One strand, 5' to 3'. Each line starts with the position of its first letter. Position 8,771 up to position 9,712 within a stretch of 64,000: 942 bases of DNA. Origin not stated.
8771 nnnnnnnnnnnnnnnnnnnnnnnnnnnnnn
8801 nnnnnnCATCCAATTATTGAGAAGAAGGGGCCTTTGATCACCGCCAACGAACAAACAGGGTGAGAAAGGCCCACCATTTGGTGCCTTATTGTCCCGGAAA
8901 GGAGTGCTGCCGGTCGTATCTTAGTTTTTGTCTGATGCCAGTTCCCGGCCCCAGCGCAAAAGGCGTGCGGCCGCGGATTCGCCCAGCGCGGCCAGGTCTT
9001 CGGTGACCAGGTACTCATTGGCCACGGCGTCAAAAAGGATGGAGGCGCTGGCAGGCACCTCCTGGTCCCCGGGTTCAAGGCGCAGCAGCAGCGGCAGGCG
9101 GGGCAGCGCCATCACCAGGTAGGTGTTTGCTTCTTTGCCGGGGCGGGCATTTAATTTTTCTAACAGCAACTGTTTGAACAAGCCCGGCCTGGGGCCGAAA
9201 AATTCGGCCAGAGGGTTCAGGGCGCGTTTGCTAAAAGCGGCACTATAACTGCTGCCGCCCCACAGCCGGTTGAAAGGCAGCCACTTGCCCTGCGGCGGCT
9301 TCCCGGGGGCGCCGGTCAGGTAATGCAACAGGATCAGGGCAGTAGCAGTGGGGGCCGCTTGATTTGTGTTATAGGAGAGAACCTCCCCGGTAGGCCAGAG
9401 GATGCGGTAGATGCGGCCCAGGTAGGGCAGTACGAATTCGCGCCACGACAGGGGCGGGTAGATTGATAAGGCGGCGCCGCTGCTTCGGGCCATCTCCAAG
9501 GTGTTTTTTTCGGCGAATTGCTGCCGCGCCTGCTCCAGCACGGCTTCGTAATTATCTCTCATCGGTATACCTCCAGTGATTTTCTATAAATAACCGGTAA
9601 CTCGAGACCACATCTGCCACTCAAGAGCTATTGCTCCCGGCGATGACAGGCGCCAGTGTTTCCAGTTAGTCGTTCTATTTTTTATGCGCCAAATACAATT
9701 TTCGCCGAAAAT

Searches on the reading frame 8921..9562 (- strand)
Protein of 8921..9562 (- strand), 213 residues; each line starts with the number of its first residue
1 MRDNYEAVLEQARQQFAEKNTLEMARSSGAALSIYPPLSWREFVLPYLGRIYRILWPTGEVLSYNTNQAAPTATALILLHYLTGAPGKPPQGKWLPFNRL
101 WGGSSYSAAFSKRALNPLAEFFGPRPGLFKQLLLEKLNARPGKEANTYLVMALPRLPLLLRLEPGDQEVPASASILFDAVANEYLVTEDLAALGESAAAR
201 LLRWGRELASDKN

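Call 3: search_protein_families(library=pfam, proteins=[window:8921-9562:-], max_evalue=0.01)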
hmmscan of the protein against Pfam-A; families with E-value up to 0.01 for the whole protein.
window:8921-9562:- (213 aa): 1 family
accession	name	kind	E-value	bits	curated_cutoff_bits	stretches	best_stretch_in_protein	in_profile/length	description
PF12654.12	DUF3786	-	2.5e-37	128.6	27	1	42-198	17-174/176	Domain of unknown function (DUF3786)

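Call 10: search_protein_families(library=ncbifam, proteins=[window:8921-9562:-], max_evalue=0.001)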
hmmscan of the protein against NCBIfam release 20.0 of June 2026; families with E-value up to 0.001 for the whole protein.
window:8921-9562:- (213 aa): 0 families
